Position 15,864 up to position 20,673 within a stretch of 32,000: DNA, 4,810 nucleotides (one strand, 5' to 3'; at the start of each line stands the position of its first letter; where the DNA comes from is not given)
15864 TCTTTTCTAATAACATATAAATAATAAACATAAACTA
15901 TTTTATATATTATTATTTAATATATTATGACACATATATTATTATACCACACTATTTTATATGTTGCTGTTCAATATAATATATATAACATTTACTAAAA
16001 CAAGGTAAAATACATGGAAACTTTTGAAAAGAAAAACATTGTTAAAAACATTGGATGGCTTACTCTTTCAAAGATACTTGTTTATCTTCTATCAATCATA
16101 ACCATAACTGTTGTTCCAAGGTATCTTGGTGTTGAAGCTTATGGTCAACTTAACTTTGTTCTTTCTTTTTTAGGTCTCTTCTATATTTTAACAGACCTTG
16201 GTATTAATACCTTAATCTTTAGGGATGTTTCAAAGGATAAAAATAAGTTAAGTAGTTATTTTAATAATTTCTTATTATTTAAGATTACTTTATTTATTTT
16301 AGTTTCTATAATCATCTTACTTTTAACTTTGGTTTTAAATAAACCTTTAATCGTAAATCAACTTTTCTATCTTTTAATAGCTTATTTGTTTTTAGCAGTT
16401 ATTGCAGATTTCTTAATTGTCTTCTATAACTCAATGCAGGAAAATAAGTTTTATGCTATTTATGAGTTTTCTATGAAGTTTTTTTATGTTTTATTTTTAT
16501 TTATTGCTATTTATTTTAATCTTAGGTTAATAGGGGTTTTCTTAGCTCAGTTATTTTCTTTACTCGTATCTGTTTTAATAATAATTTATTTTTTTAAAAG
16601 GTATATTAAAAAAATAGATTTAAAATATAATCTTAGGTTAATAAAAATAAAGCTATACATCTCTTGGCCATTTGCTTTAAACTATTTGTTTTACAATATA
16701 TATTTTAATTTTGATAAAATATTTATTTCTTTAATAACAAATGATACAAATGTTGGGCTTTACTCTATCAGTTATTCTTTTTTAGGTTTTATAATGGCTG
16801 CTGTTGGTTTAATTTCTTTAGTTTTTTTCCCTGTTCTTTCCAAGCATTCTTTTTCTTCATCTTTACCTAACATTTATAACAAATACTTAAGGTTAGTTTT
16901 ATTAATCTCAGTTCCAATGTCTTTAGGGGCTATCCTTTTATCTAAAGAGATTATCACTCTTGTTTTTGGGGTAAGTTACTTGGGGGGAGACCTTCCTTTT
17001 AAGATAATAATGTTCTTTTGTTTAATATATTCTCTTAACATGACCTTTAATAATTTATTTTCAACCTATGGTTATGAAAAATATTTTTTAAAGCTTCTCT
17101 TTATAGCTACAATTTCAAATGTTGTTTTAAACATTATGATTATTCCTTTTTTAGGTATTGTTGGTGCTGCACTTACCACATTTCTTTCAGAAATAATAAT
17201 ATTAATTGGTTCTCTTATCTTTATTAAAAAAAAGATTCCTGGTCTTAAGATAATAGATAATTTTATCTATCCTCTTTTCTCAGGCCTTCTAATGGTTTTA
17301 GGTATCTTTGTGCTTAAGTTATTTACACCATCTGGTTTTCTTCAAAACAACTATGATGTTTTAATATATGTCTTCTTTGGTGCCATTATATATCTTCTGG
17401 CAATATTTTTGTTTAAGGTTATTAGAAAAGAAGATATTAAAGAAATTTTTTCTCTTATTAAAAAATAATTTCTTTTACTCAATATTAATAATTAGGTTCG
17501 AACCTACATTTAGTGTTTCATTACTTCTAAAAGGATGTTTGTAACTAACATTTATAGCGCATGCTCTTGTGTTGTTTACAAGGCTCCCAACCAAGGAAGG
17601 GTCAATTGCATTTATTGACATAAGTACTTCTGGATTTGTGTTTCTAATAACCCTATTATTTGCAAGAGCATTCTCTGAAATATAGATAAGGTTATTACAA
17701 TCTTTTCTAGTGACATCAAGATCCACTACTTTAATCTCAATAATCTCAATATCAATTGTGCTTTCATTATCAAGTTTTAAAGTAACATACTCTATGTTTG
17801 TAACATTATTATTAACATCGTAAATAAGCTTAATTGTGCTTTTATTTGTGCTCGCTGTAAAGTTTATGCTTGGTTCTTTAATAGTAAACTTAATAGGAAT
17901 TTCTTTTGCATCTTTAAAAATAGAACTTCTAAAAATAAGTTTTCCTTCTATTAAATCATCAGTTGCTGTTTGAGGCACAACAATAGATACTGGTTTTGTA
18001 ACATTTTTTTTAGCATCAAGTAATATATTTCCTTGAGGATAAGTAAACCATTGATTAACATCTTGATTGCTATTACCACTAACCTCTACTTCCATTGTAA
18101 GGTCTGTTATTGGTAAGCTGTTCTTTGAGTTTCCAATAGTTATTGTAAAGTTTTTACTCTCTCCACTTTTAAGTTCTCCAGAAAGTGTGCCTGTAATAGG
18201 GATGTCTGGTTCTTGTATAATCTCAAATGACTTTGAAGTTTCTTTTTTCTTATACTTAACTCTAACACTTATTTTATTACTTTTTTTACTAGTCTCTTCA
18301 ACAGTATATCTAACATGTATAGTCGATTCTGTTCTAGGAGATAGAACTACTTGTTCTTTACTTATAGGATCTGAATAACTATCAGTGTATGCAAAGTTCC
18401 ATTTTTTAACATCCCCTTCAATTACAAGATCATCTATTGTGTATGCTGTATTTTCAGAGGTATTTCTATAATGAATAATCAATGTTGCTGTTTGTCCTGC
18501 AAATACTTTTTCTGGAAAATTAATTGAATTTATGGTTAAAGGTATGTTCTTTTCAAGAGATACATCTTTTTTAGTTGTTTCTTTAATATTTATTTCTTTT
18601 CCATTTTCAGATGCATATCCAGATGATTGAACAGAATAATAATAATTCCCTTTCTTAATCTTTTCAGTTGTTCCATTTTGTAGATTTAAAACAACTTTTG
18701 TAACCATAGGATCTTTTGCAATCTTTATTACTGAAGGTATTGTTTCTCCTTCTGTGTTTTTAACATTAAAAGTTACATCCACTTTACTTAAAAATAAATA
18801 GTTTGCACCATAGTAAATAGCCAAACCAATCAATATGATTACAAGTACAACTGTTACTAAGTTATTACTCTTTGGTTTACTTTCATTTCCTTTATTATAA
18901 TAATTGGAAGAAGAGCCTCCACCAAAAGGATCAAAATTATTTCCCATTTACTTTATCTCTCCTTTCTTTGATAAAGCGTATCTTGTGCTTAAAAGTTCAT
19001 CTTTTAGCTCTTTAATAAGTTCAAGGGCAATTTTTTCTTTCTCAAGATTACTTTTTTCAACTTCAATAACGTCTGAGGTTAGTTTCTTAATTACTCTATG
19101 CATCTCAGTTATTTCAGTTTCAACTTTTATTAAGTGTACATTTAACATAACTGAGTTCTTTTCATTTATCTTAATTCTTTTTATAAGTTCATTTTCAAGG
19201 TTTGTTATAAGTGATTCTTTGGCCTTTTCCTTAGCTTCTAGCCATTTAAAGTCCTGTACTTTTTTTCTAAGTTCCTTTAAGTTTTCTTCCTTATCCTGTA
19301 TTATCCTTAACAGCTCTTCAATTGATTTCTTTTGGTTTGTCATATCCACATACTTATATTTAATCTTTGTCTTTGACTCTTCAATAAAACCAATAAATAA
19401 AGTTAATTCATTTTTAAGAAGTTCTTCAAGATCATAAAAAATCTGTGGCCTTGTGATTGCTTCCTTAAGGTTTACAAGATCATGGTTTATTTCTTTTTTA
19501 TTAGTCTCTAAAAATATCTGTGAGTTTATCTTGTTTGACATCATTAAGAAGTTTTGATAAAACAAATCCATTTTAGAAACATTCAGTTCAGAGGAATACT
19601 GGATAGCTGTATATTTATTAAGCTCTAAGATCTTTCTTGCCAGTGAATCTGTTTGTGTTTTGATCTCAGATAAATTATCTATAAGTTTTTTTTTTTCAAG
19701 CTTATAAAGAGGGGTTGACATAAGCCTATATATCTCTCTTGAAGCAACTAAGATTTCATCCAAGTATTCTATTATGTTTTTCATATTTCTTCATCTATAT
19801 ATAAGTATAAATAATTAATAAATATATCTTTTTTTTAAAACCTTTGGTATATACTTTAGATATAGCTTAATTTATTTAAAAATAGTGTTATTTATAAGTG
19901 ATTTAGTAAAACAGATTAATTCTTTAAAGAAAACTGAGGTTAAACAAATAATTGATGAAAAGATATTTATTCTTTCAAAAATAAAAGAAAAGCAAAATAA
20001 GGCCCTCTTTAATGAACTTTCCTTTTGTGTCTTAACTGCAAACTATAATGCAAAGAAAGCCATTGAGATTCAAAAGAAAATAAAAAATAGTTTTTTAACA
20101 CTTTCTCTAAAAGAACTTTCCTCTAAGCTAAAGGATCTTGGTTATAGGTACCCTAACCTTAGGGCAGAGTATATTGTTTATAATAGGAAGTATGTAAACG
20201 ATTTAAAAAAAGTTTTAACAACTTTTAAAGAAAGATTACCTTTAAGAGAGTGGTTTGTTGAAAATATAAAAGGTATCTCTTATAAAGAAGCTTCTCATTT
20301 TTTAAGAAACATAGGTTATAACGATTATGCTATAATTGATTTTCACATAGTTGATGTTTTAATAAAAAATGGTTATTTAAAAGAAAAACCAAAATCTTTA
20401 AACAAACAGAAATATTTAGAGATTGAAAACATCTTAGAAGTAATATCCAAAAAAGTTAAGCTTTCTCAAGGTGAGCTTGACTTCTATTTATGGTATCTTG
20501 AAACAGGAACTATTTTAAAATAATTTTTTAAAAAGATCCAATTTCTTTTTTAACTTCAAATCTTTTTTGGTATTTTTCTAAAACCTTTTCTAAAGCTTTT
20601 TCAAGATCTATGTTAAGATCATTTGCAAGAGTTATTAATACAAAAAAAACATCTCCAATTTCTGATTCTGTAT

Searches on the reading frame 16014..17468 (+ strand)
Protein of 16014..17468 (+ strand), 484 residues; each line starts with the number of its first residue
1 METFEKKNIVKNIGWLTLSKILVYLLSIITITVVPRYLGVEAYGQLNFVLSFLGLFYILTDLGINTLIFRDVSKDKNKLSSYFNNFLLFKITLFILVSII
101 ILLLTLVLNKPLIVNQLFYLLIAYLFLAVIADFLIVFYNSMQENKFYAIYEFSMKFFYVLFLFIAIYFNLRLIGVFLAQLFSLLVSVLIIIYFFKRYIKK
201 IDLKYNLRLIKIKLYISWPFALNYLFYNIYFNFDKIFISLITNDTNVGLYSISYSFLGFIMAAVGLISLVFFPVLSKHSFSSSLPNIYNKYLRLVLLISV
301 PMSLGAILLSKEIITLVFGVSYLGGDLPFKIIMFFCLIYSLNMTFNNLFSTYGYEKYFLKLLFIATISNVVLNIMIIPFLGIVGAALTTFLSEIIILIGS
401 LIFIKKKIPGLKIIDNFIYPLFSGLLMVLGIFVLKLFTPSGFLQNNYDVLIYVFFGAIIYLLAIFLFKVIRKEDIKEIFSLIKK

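Call 5: search_protein_families(library=pfam, proteins=[window:16014-17468:+], max_evalue=1)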
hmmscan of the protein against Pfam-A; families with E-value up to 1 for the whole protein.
window:16014-17468:+ (484 aa): 2 families
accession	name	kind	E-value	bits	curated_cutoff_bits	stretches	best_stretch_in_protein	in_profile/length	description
PF01943.22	Polysacc_synt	-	8.1e-35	121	28.2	1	9-277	1-272/274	Polysaccharide biosynthesis protein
PF13440.11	Polysacc_synt_3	-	2.6e-20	73.3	23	1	33-323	1-289/293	Polysaccharide biosynthesis protein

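Call 6: search_protein_families(library=ncbifam, proteins=[window:16014-17468:+], max_evalue=1)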
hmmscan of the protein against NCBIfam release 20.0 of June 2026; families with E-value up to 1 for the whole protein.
window:16014-17468:+ (484 aa): 5 families
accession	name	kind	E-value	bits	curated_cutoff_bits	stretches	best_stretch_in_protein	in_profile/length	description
NF007773.0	PRK10459.1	equivalog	9.1e-14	51.3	273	1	6-477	4-477/492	MOP flippase family protein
NF041871.1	Wzx_EPS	equivalog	1e-13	50.9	800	1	16-400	9-402/492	exopolysaccharide biosynthesis flippase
NF047674.1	TeichurnBiosyTuaB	equivalog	4.4e-07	29.3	580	1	6-465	5-467/469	teichuronic acid biosynthesis protein TuaB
NF050818.1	PolSacchBiosHfsF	equivalog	0.0055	15.8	700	1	21-463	14-456/468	polysaccharide biosynthesis protein HfsF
TIGR02900.1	spore_V_B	equivalog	0.02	13.7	372.3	1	16-462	8-487/488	stage V sporulation protein B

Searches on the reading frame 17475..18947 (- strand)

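Call 5: search_protein_families(library=pfam, proteins=[window:17475-18947:-], max_evalue=1)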
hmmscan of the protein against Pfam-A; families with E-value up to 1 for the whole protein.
window:17475-18947:- (490 aa): 2 families
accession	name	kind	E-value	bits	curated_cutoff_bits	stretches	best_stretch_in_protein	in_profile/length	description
PF22073.2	Cep192_D4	-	0.00049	20.7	35.5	1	148-241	16-103/112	Cep192 domain 4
PF00630.25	Filamin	-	0.96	10.8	26.9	1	147-240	16-90/93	Filamin/ABP280 repeat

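Call 6: search_protein_families(library=ncbifam, proteins=[window:17475-18947:-], max_evalue=1)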
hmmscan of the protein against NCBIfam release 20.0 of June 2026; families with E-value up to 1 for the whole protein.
window:17475-18947:- (490 aa): 0 families

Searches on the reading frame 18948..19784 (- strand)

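Call 7: search_protein_families(library=pfam, proteins=[window:18948-19784:-], max_evalue=0.1)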
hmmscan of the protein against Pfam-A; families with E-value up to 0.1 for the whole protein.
window:18948-19784:- (278 aa): 1 family
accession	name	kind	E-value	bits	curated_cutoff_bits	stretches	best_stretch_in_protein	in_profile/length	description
PF22742.2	PspAB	-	0.051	13.8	27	1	132-197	36-104/189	PspA associated protein B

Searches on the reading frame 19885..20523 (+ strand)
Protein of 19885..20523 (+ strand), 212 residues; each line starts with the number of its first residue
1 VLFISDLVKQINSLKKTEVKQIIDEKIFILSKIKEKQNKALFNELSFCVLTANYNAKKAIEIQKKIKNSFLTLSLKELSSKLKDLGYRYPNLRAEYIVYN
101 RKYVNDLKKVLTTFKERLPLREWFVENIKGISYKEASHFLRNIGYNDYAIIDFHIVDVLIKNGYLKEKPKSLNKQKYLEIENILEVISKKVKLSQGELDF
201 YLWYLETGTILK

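Call 7: search_protein_families(library=pfam, proteins=[window:19885-20523:+], max_evalue=0.1)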
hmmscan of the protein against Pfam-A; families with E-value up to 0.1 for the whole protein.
window:19885-20523:+ (212 aa): 2 families
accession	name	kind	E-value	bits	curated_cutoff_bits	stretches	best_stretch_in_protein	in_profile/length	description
PF22175.2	Ogg-HhH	-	1.2e-58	198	27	1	32-192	10-172/173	8-oxoguanine DNA glycosylase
PF01972.22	SDH_protease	-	0.09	12.2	31.3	1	13-87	170-242/286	ClpP-like SDH-type serine proteinase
